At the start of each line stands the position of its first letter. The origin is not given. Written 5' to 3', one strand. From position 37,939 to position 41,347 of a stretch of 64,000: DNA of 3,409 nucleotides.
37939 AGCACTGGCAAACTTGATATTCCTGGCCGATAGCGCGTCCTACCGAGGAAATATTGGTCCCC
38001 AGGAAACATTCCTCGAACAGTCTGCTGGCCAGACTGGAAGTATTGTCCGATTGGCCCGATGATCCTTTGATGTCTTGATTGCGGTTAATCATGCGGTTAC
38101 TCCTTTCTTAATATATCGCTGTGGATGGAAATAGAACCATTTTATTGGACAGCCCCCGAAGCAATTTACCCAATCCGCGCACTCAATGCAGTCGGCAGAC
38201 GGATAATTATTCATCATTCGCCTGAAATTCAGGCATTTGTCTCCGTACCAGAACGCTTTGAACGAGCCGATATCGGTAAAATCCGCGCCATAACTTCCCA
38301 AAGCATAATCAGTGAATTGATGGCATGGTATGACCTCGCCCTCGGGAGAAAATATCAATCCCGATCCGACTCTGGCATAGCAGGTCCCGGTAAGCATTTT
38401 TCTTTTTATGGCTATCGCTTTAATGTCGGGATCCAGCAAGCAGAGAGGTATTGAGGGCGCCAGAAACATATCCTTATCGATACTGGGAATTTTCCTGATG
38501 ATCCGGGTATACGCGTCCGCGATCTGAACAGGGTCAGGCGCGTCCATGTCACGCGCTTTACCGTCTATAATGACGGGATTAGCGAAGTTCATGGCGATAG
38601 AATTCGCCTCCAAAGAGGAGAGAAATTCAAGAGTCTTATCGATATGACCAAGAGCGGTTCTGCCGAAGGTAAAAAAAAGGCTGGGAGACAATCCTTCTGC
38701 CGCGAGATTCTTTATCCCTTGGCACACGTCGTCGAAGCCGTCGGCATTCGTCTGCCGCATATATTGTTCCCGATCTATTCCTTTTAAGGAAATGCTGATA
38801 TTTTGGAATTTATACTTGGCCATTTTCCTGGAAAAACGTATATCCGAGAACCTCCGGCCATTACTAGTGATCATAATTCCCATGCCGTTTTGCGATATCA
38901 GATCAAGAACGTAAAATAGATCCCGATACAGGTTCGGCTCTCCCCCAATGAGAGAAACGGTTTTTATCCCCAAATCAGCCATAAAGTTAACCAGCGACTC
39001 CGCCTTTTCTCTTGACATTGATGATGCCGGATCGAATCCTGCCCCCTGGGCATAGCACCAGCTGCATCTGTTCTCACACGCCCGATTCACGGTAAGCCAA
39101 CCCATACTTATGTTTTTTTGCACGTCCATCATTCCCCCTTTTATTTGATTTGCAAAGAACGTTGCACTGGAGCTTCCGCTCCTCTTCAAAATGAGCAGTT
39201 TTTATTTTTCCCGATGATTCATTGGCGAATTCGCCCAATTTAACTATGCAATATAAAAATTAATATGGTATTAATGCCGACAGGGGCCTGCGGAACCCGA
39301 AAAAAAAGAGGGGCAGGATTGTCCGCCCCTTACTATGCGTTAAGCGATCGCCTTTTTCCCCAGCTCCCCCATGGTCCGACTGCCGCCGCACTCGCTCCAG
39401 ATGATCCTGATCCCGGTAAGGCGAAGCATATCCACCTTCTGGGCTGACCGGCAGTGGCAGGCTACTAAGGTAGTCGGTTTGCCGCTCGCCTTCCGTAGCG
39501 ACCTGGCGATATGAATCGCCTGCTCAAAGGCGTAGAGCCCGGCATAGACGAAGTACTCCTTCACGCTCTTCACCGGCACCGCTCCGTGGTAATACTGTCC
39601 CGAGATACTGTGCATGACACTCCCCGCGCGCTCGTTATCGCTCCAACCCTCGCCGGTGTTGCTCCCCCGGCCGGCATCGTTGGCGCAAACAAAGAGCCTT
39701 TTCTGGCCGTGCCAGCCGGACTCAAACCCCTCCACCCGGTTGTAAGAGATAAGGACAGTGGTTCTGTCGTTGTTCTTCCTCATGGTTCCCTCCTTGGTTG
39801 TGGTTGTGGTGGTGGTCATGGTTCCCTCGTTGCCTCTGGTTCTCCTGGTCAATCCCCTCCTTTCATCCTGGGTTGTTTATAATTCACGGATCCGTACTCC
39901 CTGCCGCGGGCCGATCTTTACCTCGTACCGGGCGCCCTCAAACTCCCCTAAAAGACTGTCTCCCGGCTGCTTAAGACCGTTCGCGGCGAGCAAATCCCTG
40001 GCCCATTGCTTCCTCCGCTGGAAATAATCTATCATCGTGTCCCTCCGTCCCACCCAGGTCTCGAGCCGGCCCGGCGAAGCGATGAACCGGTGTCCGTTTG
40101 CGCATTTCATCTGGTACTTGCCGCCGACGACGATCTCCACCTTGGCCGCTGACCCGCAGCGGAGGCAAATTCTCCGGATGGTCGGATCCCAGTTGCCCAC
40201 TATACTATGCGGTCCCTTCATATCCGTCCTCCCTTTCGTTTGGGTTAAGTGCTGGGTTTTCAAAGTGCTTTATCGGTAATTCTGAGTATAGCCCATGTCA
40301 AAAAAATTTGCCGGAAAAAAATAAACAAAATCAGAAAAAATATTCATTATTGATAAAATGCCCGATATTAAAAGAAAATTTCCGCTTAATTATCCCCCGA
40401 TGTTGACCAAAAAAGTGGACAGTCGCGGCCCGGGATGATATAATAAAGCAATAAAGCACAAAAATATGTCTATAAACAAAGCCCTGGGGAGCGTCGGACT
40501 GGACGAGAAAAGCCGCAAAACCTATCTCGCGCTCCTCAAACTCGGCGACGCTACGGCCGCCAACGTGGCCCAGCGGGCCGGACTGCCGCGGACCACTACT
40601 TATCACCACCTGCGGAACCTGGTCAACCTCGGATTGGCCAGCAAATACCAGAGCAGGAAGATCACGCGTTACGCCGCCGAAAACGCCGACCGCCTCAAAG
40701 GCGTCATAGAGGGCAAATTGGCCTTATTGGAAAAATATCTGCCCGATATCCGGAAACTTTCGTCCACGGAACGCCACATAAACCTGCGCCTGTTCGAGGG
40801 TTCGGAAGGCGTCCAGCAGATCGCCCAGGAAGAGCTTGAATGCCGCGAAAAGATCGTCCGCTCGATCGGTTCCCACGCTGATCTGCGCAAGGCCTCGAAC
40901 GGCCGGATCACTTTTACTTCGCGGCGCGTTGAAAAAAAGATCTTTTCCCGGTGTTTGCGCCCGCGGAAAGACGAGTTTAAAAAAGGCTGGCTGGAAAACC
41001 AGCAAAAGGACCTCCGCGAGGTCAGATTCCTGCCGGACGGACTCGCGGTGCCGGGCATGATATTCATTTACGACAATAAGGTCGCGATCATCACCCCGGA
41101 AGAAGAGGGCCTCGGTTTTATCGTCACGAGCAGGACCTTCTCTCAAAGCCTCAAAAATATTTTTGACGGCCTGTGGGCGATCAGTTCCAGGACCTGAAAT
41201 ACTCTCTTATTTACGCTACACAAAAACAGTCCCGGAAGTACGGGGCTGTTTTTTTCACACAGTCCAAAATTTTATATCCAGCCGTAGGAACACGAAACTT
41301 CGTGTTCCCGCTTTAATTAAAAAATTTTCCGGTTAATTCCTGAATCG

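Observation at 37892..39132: Radical SAM/SPASM enzyme translationally coupled to a C-terminally Cys-rich 66-aa peptide: candidate novel RiPP pair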

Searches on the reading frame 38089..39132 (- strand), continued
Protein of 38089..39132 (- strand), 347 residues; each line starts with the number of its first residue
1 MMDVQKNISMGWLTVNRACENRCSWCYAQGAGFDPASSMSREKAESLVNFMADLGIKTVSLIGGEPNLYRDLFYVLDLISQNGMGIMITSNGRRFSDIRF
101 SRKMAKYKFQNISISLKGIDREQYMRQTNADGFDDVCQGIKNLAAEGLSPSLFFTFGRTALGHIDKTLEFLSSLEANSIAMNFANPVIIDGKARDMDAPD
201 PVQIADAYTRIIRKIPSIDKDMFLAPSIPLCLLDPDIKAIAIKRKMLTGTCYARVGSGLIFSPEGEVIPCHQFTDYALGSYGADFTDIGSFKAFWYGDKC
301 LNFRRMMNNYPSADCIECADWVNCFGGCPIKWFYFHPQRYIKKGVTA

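Call 33: search_solved_structures(query=A1, max_evalue=0.00001)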
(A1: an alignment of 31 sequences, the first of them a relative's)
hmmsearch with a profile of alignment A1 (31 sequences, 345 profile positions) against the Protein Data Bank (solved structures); distinct sequences matched with E-value up to 0.00001: 32.
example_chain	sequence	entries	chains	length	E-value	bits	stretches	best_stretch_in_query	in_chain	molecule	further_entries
5v1q_A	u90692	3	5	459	7.1e-25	90.9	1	16-338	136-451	Radical SAM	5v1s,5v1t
6efn_A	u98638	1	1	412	4.4e-22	81.8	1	10-174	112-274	Sporulation killing factor maturation protein SkfB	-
6c8v_A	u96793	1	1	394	1.4e-20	76.8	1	13-183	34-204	Coenzyme PQQ synthesis protein E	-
2fb2_A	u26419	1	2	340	2.9e-18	69.2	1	10-211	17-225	Molybdenum cofactor biosynthesis protein A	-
1tv7_A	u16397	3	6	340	3.2e-18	69.1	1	10-211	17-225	Molybdenum cofactor biosynthesis protein A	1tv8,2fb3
7vob_C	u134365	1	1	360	4.6e-18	68.5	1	10-181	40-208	Cytosylglucuronate decarboxylase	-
7voc_C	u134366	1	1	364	4.7e-18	68.5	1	10-181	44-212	Cytosylglucuronate decarboxylase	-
7tol_A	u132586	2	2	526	6.3e-18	68.1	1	9-275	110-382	glycerol dibiphytanyl glycerol tetraether - macrocyclic archaeol synthase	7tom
4k37_A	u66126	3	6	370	1.7e-15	60.1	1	16-327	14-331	Anaerobic sulfatase-maturating enzyme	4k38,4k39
5wgg_A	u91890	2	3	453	2e-15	59.9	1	7-328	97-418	Radical SAM domain protein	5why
4k36_A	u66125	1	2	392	2e-15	59.9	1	16-327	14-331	Anaerobic sulfatase-maturating enzyme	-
9dfw_A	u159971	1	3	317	1.4e-14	57.1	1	13-213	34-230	Radical SAM core domain-containing protein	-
6b4c_A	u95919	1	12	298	1.5e-14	57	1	13-210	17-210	Viperin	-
9dgw_A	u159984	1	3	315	1.8e-14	56.7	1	13-210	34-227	Radical SAM core domain-containing protein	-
7n7i_A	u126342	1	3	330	2.1e-14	56.5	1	13-207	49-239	Viperin-like enzyme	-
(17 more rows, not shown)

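Call 51: predict_structure(alignment_id=A1)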
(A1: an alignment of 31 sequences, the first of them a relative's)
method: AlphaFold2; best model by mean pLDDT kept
length: 346 residues; sequences in the alignment: 31
mean_pLDDT: 91.2   pTM: 0.89
mean pLDDT of the five models: 91.2, 89.5, 89.4, 88.7, 87.5
residues with pLDDT >= 90: 266; 70-90: 65; 50-70: 8; < 50: 7
segments of 3 or more residues with pLDDT < 50: 1-4, 344-346
pLDDT, mean of each block of 10 residues (from residue 1): 65 92 77 84 98 96 91 98 97 97 96 96 93 98 96 95 96 96 89 90 96 94 92 94 81 90 92 90 97 94 91 90 90 92 56
secondary structure, 60 per line:
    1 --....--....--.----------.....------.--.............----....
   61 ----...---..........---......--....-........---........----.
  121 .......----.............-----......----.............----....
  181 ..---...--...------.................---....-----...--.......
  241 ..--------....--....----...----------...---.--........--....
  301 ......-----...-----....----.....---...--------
elements in order: H3-6 E9-12 H26-30 H40-52 E57-60 H71-80 E84-89 H92-95 H97-104 E108-115 H120-127 H132-144 E150-155 H160-172 E177-182 E186-188 E191-193 H200-216 E220-223 H234-242 H251-254 E257-260 E265-267 E278-280 H287-294 H297-306 H320-323 H328-332

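Call 55: find_encoding_contigs(protein=P0001, flank=2000, max_places=6)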
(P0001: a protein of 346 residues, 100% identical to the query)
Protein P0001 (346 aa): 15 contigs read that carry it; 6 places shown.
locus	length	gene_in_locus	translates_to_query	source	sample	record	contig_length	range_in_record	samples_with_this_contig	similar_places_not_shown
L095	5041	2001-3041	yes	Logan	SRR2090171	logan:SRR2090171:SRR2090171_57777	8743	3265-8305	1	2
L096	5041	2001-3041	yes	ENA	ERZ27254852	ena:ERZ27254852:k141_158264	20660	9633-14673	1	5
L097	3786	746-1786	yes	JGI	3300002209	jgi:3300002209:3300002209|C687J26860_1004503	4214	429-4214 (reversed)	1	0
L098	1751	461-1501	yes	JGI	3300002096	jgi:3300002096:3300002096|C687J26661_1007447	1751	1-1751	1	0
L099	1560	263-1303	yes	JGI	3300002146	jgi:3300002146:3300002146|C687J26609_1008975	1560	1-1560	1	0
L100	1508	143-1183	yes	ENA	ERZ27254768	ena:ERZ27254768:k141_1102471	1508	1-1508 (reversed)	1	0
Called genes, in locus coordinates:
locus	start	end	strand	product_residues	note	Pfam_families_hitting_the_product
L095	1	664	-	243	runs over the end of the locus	PF01978:TrmB, PF09339:HTH_IclR (weak)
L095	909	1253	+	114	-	-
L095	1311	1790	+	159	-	-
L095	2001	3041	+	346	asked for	PF04055:Radical_SAM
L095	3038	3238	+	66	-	-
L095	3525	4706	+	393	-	-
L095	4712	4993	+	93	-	-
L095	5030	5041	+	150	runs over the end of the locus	?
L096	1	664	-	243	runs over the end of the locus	PF01978:TrmB, PF09339:HTH_IclR (weak)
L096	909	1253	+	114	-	-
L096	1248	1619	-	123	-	-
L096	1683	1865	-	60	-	-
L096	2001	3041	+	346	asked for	PF04055:Radical_SAM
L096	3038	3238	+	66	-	-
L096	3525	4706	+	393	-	-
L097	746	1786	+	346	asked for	PF04055:Radical_SAM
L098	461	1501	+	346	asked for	PF04055:Radical_SAM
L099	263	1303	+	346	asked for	PF04055:Radical_SAM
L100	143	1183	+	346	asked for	PF04055:Radical_SAM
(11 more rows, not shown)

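Call 56: fold_search(model_id=the predicted structure, library=pdb)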
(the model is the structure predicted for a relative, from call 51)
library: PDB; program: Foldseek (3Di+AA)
matches with E <= 10: 1823; with E <= 0.001: 217
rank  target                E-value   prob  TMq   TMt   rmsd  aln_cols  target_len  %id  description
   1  7vob                  2.8e-13  1.00  0.64  0.67   9.0       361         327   15  The crystal structure of a Radical SAM Enzyme BlsE involved in the Biosynthesis of Blasticidin S (released 2022-05-04)
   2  4k36_A                6.5e-13  1.00  0.71  0.65   4.4       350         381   15  His6 tagged anSMEcpe with bound AdoMet (released 2013-05-08)
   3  5v1s_A                6.9e-13  1.00  0.71  0.59   5.2       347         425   16  Crystal structure of Streptococcus suis SuiB bound to S-adenosylmethionine (released 2017-08-30)
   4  4k39_A                1.0e-12  1.00  0.70  0.68   4.0       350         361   15  Native anSMEcpe with bound AdoMet and Cp18Cys peptide (released 2013-05-08)
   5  5v1q_B                1.1e-12  1.00  0.70  0.56   5.6       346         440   14  Crystal structure of Streptococcus suis SuiB (released 2017-08-30)
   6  4k39_B                1.3e-12  1.00  0.68  0.66   5.7       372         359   15  Native anSMEcpe with bound AdoMet and Cp18Cys peptide (released 2013-05-08)
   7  5v1t_A                1.5e-12  1.00  0.73  0.59   5.1       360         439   15  Crystal structure of Streptococcus suis SuiB bound to precursor peptide SuiA (released 2017-08-30)
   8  4k37_A                1.5e-12  1.00  0.71  0.68   3.9       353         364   15  Native anSMEcpe with bound AdoMet (released 2013-05-08)
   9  4k38_A                1.6e-12  1.00  0.69  0.65   4.2       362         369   14  Native anSMEcpe with bound AdoMet and Kp18Cys peptide (released 2013-05-08)
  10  5v1q_A                2.0e-12  1.00  0.69  0.57   5.4       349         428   14  Crystal structure of Streptococcus suis SuiB (released 2017-08-30)
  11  4k38_B                2.4e-12  1.00  0.70  0.67   5.5       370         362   14  Native anSMEcpe with bound AdoMet and Kp18Cys peptide (released 2013-05-08)
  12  4k36_B                3.4e-12  1.00  0.69  0.66   4.4       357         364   14  His6 tagged anSMEcpe with bound AdoMet (released 2013-05-08)
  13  5v1s_B                8.0e-12  1.00  0.68  0.57   5.5       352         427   14  Crystal structure of Streptococcus suis SuiB bound to S-adenosylmethionine (released 2017-08-30)
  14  4k37_B                1.0e-11  1.00  0.71  0.67   4.0       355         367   15  Native anSMEcpe with bound AdoMet (released 2013-05-08)
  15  6efn                  1.1e-11  1.00  0.58  0.53   5.6       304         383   16  Structure of a RiPP maturase, SkfB (released 2018-10-24)
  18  9gm3_C                8.6e-11  1.00  0.71  0.66   4.2       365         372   14  Crystal structure of the complex formed between the radical SAM protein ChlB and the leader region of its precursor su (released 2025-06-25)
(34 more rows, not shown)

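Call 72: search_protein_representatives(alignment_id=A1)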
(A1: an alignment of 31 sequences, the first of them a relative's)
Query: 31 sequences, 345 profile positions. Proteins with E-value up to 0.001 (for the whole library): 122113; up to 1e-10: 51898; up to 1e-30: 1758. The best 150 are listed.
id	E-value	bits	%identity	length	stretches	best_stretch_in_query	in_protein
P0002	1.8e-130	451.4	-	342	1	3-343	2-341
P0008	2.0e-122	424.9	-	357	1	6-340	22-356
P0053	1.4e-110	386.0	-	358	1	4-342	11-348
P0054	6.5e-110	383.8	-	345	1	8-341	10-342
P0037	7.5e-110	383.6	-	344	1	5-341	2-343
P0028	8.9e-110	383.3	-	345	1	4-340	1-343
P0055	3.5e-109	381.4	-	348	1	6-343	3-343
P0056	1.5e-108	379.3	-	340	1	4-339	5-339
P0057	1.3e-107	376.2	-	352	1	6-337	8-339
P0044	1.0e-106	373.2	-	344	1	5-342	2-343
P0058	1.7e-106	372.5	-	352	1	3-343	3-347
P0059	1.0e-105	370.0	-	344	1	3-341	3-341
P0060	1.5e-105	369.4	-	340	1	5-340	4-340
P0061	6.4e-104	364.1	-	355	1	8-342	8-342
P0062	2.0e-103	362.5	-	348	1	5-342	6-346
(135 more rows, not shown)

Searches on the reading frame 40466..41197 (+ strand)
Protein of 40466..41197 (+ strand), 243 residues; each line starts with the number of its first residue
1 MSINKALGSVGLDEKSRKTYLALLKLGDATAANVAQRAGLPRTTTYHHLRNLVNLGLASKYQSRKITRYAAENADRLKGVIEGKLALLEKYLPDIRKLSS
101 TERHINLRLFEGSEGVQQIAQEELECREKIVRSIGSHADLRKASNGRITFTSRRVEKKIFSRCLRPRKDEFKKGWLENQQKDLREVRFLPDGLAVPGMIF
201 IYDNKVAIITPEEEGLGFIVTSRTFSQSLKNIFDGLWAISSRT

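Call 43: search_protein_families(library=pfam, proteins=[window:40466-41197:+], max_evalue=0.01)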
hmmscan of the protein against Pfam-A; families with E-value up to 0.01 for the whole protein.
window:40466-41197:+ (243 aa): 6 families
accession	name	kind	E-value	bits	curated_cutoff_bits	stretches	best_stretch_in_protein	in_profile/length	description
PF01978.25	TrmB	-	3.5e-12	46.4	25.6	1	9-71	3-64/68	Sugar-specific transcriptional regulator TrmB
PF09339.16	HTH_IclR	-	1.3e-06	28.5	22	1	28-58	18-48/52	IclR helix-turn-helix domain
PF12840.13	HTH_20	-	0.00016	22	27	1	27-57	17-47/51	Helix-turn-helix domain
PF01022.26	HTH_5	-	0.00032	21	22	1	23-60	10-47/47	Bacterial regulatory protein, arsR family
PF13412.12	HTH_24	-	0.00067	19.6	21.9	1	12-57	1-46/48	Winged helix-turn-helix DNA-binding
PF24033.1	DUF7342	-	0.0024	18.3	31.6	1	29-73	18-62/150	Family of unknown function (DUF7342)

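Call 80: list_cluster_members(proteins=[P0001, P0048, window:40466-41197:+, window:41313-42221:-, window:36424-37605:-, window:42224-44734:-])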
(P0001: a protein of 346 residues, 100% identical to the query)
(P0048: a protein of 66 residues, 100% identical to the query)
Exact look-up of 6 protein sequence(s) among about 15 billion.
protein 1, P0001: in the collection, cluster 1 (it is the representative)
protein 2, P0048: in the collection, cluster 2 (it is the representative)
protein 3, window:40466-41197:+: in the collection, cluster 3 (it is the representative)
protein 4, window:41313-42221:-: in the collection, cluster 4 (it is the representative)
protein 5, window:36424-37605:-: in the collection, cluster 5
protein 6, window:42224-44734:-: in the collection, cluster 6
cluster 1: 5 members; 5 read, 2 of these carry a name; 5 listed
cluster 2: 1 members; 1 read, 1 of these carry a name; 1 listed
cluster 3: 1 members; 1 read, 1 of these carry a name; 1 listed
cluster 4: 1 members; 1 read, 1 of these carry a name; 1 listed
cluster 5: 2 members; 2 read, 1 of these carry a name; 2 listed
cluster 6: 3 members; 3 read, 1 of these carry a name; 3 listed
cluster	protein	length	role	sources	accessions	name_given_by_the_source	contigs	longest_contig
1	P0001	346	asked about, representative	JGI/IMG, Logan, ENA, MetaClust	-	\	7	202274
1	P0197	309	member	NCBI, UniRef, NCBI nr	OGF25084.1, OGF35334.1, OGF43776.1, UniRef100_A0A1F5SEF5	hypothetical protein A2303_05680 [Candidatus Falkowbacteria bacterium RIFOXYB2_FULL_47_14] | Radical SAM core domain-containing protein n=1 Tax=Candidatus Falkowbacteria bacterium ... | MAG: hypothetical protein A2227_07080 [Candidatus Falkowbacteria bacterium ...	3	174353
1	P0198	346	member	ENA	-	-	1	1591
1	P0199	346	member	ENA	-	-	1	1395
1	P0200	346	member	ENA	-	-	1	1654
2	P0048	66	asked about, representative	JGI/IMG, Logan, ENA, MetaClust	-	\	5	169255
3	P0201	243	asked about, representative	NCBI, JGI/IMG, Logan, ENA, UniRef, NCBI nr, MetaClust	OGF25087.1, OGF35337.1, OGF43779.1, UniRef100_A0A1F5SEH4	hypothetical protein A2303_05695 [Candidatus Falkowbacteria bacterium RIFOXYB2_FULL_47_14] | Transcription regulator TrmB N-terminal domain-containing protein n=1 Tax=Candidatus ... | MAG: hypothetical protein A2227_07095 [Candidatus Falkowbacteria bacterium ...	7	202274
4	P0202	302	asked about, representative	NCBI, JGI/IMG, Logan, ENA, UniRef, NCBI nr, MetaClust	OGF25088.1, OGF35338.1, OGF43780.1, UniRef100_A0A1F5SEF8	AmmeMemoRadiSam system protein B [Candidatus Falkowbacteria bacterium RIFOXYB2_FULL_47_14] | AmmeMemoRadiSam system protein B n=1 Tax=Candidatus Falkowbacteria bacterium ... | MAG: AmmeMemoRadiSam system protein B [Candidatus Falkowbacteria bacterium ...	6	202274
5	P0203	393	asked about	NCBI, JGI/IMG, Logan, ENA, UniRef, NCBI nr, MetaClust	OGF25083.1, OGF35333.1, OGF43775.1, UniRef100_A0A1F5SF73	hypothetical protein A2303_05675 [Candidatus Falkowbacteria bacterium RIFOXYB2_FULL_47_14] | DUF5667 domain-containing protein n=1 Tax=Candidatus Falkowbacteria bacterium ... | MAG: hypothetical protein A2227_07075 [Candidatus Falkowbacteria bacterium ...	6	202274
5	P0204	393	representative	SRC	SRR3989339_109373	-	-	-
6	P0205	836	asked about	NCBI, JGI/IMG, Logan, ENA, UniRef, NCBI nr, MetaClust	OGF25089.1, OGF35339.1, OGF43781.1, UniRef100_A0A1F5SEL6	hypothetical protein A2303_05705 [Candidatus Falkowbacteria bacterium RIFOXYB2_FULL_47_14] | DUF3160 domain-containing protein n=1 Tax=Candidatus Falkowbacteria bacterium ... | MAG: hypothetical protein A2227_07105 [Candidatus Falkowbacteria bacterium ...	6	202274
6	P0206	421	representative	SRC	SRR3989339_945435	-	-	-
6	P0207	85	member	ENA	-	-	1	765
